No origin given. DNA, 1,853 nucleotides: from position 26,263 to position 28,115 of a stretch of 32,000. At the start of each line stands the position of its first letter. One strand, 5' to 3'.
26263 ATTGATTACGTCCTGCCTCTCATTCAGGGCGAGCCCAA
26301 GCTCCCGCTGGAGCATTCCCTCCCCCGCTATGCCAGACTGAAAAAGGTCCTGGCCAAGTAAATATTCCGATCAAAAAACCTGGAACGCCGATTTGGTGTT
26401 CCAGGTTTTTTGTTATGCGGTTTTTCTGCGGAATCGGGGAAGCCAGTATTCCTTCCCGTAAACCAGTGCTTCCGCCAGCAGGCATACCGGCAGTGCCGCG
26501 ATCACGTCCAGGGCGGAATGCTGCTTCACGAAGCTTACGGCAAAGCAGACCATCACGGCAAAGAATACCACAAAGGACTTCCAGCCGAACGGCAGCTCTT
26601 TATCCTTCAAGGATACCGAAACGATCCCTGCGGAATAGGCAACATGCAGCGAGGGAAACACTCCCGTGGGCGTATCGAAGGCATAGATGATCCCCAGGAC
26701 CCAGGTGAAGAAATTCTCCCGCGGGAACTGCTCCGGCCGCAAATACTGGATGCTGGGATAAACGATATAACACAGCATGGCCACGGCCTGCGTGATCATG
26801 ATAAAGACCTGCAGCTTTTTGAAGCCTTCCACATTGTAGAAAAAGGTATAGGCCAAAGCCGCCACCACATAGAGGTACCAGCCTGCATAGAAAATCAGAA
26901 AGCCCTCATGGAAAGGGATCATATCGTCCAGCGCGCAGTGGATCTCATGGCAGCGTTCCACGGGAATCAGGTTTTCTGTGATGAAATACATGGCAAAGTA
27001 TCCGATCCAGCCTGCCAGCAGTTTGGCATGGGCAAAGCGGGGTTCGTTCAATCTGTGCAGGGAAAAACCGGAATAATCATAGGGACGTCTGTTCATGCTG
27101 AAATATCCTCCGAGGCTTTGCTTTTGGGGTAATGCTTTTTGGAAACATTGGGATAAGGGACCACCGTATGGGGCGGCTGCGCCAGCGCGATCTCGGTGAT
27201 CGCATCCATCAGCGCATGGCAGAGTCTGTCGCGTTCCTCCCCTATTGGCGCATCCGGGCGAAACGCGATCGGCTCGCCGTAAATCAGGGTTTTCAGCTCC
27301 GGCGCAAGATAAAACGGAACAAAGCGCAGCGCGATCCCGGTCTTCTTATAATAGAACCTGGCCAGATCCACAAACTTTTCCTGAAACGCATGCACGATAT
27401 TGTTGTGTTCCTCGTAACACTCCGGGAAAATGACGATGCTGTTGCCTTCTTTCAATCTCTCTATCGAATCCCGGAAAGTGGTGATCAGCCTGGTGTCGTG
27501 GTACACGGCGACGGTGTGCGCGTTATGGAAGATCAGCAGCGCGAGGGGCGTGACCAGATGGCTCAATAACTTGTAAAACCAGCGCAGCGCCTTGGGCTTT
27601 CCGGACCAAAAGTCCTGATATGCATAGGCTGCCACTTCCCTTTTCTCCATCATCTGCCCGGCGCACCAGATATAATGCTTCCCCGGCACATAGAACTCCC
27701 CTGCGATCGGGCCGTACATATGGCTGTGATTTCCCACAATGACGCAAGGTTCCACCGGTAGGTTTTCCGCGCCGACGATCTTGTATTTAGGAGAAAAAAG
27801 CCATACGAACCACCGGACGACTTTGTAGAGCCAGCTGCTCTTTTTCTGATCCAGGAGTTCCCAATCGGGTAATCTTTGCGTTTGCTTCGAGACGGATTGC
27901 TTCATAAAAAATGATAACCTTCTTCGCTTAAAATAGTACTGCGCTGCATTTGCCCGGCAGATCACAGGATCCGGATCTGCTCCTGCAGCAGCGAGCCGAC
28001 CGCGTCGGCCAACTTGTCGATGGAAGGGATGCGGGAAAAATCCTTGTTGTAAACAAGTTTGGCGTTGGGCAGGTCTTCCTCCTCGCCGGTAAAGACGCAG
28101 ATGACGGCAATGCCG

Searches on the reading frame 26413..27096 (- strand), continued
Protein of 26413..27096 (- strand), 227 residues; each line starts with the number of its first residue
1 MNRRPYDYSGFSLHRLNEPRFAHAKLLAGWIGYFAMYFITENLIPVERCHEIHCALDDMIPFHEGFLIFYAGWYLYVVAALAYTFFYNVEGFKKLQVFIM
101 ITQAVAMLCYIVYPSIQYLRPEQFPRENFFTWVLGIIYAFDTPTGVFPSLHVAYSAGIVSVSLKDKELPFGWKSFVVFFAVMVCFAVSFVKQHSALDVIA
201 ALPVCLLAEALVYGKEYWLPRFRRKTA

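Call 48: fold_search(model_id=the predicted structure, library=pdb)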
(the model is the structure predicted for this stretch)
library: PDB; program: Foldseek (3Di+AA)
matches with E <= 10: 180; with E <= 0.001: 0
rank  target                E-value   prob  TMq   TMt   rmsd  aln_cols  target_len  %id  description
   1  9vj4_A                2.7e-02  1.00  0.61  0.51   6.1       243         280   10  Structure of a membrane-bound inositol phosphorylceramide synthase and ceramide complex (released 2026-03-11)
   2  6ebu                  4.5e-02  1.00  0.46  0.62   7.3       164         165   18  Crystal structure of Aquifex aeolicus LpxE (released 2019-06-26)
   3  8ijq_A                4.9e-02  1.00  0.58  0.51   8.8       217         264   10  The cryo-EM structure of human sphingomyelin synthase-related protein in complex with ceramide (released 2024-02-28)
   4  9ivc_A                6.3e-02  1.00  0.59  0.42   6.2       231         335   11  Cryo-EM structure of AbA-bound Aur1-Kei1 complex (released 2025-06-18)
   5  8bm3_A                2.6e-01  0.38  0.29  0.27  18.5       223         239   12  H207A mutant of E. coli PgpB, a PAP2 type phosphatidyl glycerol phosphate and C55-PP phosphatase, in complex with farn (released 2023-11-22)
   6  5jki                  8.6e-01  0.63  0.44  0.48  11.3       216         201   18  Crystal structure of the first transmembrane PAP2 type phosphatidylglycerolphosphate phosphatase from Bacillus subtilis (released 2017-02-22)
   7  8rml_C                1.1e+00  0.06  0.15  0.12  21.6       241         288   12  Structure of heteromeric CALHM2/4 channel in complex with synthetic nanobody SbC4 (released 2024-06-19)
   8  9qci_A                1.2e+00  0.38  0.34  0.34  13.4       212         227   12  Crystal structure of PhoC mutant acid phosphatase (released 2026-01-14)
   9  8f6h_A                1.2e+00  0.08  0.19  0.17  11.5       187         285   11  Cryo-EM structure of a Zinc-loaded asymmetrical TMD D70A mutant of the YiiP-Fab complex (released 2023-02-08)
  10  5jwy                  1.3e+00  0.18  0.31  0.28  16.2       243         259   16  Structure of lipid phosphate phosphatase PgpB complex with PE (released 2016-07-20)
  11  4o9p_D                1.7e+00  0.05  0.16  0.15  20.8       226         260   15  Crystal structure of Thermus thermophilis transhydrogeanse domain II dimer SeMet derivative (released 2014-06-11)
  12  5uni_B                1.9e+00  0.04  0.16  0.15  18.2       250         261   15  Critical role of water molecules for proton translocation of the membrane-bound transhydrogenase (released 2017-05-10)
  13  1iw8_D                2.0e+00  0.38  0.37  0.39  13.3       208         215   14  Crystal Structure of a mutant of acid phosphatase from Escherichia blattae (G74D/I153T) (released 2002-09-11)
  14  7awd                  2.0e+00  0.10  0.27  0.24  18.7       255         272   12  Crystal structure of Peroxisome proliferator-activated receptor gamma (PPARG)in complex with garcinoic acid (released 2020-11-25)
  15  4o9p_B                2.1e+00  0.04  0.16  0.15  21.4       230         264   13  Crystal structure of Thermus thermophilis transhydrogeanse domain II dimer SeMet derivative (released 2014-06-11)
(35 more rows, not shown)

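Call 66: find_related_loci(query=A3, collection=metagenome_contigs, flank=6000)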
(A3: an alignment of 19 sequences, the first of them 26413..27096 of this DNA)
Query A3 (227 aa) in metagenome_contigs; peptide patterns used: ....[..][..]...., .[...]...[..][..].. (x = any residue, [..] = any of these).
600 stretches matched a pattern (row limit reached: there are more); 366 encode a relative of the query (tblastn E <= 1e-3); the best 80 are kept; 80 distinct loci.
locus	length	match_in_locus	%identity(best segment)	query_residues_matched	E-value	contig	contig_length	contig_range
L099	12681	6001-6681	96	1-227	1e-147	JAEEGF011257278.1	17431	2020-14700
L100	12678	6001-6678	75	1-226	2e-115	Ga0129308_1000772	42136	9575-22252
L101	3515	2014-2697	73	1-227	1e-117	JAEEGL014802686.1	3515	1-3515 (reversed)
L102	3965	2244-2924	72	1-227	8e-115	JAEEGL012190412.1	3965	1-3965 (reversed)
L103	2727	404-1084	72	1-227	2e-117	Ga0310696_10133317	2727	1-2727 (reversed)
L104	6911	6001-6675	72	1-225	2e-113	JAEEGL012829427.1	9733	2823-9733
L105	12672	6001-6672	72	1-224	2e-111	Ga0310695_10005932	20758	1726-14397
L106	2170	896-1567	74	1-224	3e-117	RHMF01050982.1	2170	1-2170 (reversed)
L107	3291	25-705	72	1-227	4e-112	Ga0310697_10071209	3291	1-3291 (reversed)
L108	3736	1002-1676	68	1-225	2e-111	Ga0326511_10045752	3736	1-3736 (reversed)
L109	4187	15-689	71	1-224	2e-108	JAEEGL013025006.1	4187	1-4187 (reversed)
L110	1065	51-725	68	1-225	1e-117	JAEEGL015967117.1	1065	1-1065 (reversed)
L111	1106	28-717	70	1-227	2e-117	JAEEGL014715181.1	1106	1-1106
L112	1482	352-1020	71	1-223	3e-114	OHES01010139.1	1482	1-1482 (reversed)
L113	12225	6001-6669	71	1-223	3e-106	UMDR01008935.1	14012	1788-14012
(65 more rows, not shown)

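Call 79: search_protein_families(library=phrogs, proteins=[window:26413-27096:-], max_evalue=0.001)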
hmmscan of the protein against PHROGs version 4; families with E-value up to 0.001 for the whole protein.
window:26413-27096:- (227 aa): 0 families

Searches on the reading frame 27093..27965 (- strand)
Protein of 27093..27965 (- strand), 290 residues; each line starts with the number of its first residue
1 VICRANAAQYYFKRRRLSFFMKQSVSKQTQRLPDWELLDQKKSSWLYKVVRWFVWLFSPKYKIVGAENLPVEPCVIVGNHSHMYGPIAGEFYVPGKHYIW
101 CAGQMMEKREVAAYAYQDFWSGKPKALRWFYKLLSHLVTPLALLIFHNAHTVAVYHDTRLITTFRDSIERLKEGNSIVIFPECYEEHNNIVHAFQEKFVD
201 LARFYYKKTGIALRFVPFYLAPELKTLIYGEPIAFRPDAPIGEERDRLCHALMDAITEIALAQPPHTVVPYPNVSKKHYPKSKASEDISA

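Call 3: search_protein_families(library=pfam, proteins=[window:27093-27965:-], max_evalue=0.01)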
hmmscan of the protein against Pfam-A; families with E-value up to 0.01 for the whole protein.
window:27093-27965:- (290 aa): 1 family
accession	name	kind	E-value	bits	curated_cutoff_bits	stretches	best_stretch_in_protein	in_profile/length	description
PF01553.26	Acyltransferase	-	6e-05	23.3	23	1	62-203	3-120/132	Acyltransferase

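Call 4: search_protein_families(library=ncbifam, proteins=[window:27093-27965:-], max_evalue=0.01)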
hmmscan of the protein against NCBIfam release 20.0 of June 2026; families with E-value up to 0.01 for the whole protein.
window:27093-27965:- (290 aa): 1 family
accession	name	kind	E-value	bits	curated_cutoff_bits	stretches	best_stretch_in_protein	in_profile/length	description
TIGR00530.1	AGP_acyltrn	subfamily_domain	0.00091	19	102.95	0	62-96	5-39/130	1-acylglycerol-3-phosphate O-acyltransferase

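Call 13: search_protein_families(library=pfam, proteins=[window:27093-27905:-], max_evalue=10)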
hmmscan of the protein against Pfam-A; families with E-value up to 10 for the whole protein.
window:27093-27905:- (270 aa): 1 family
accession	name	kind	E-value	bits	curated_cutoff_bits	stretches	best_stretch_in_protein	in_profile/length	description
PF01553.26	Acyltransferase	-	5.3e-05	23.5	23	1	42-183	3-120/132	Acyltransferase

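Call 14: search_protein_families(library=padloc, proteins=[window:27093-27905:-], max_evalue=0.01)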
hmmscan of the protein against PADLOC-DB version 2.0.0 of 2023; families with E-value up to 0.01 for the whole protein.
window:27093-27905:- (270 aa): 0 families

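Call 79: search_protein_families(library=phrogs, proteins=[window:27093-27905:-], max_evalue=0.001)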
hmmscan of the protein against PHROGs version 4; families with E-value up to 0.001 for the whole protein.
window:27093-27905:- (270 aa): 0 families
